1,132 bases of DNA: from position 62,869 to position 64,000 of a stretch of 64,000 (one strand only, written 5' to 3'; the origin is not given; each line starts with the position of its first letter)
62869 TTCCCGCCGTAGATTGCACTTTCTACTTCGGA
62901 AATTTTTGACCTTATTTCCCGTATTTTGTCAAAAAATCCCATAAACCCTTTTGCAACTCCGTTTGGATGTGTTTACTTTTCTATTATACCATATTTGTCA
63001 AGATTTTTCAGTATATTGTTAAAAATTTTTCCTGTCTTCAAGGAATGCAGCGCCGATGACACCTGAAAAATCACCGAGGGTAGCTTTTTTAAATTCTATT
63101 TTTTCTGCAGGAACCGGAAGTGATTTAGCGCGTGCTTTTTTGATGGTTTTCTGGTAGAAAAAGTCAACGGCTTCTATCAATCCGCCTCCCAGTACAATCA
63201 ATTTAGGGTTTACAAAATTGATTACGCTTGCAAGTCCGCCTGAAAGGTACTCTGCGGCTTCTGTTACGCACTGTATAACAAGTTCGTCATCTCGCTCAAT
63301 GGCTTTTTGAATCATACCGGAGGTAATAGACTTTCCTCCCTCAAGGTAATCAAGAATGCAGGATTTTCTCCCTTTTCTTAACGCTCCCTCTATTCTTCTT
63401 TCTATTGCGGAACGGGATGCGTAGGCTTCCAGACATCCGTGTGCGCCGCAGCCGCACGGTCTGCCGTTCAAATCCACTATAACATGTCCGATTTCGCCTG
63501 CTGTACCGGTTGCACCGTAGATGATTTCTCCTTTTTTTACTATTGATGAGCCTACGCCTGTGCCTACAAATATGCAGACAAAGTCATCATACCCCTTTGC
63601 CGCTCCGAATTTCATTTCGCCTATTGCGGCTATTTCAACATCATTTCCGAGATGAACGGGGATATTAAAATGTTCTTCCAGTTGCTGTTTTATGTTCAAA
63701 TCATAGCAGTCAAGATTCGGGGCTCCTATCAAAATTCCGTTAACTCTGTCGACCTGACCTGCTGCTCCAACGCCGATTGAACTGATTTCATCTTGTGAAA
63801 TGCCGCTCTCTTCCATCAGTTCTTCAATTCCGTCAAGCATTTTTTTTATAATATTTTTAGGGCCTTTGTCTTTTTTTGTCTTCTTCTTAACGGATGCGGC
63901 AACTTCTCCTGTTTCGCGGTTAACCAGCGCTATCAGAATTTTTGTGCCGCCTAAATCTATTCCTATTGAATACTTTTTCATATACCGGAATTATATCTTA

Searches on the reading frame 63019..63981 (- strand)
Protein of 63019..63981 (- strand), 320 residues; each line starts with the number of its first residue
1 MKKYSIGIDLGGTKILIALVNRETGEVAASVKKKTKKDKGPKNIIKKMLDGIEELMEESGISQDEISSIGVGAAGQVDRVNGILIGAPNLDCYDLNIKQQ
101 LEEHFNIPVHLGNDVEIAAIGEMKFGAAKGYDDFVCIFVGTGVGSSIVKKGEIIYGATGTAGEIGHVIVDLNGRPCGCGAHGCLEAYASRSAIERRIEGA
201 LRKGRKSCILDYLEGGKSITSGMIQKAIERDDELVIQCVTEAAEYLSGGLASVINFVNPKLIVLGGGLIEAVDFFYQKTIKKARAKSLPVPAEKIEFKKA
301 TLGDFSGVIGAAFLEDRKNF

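Call 48: search_protein_families(library=pfam, proteins=[window:63019-63981:-], max_evalue=0.001)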
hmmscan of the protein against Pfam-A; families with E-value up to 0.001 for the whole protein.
window:63019-63981:- (320 aa): 3 families
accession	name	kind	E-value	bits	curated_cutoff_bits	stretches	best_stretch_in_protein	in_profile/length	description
PF00480.26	ROK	-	2.2e-66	224.8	22.9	1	6-314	2-290/294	ROK family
PF01869.26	BcrAD_BadFG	-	1.1e-06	28.9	31.5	1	6-75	1-71/271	BadF/BadG/BcrA/BcrD ATPase family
PF00370.27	FGGY_N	-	5.9e-06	26.5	28.8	1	4-75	1-79/245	FGGY family of carbohydrate kinases, N-terminal domain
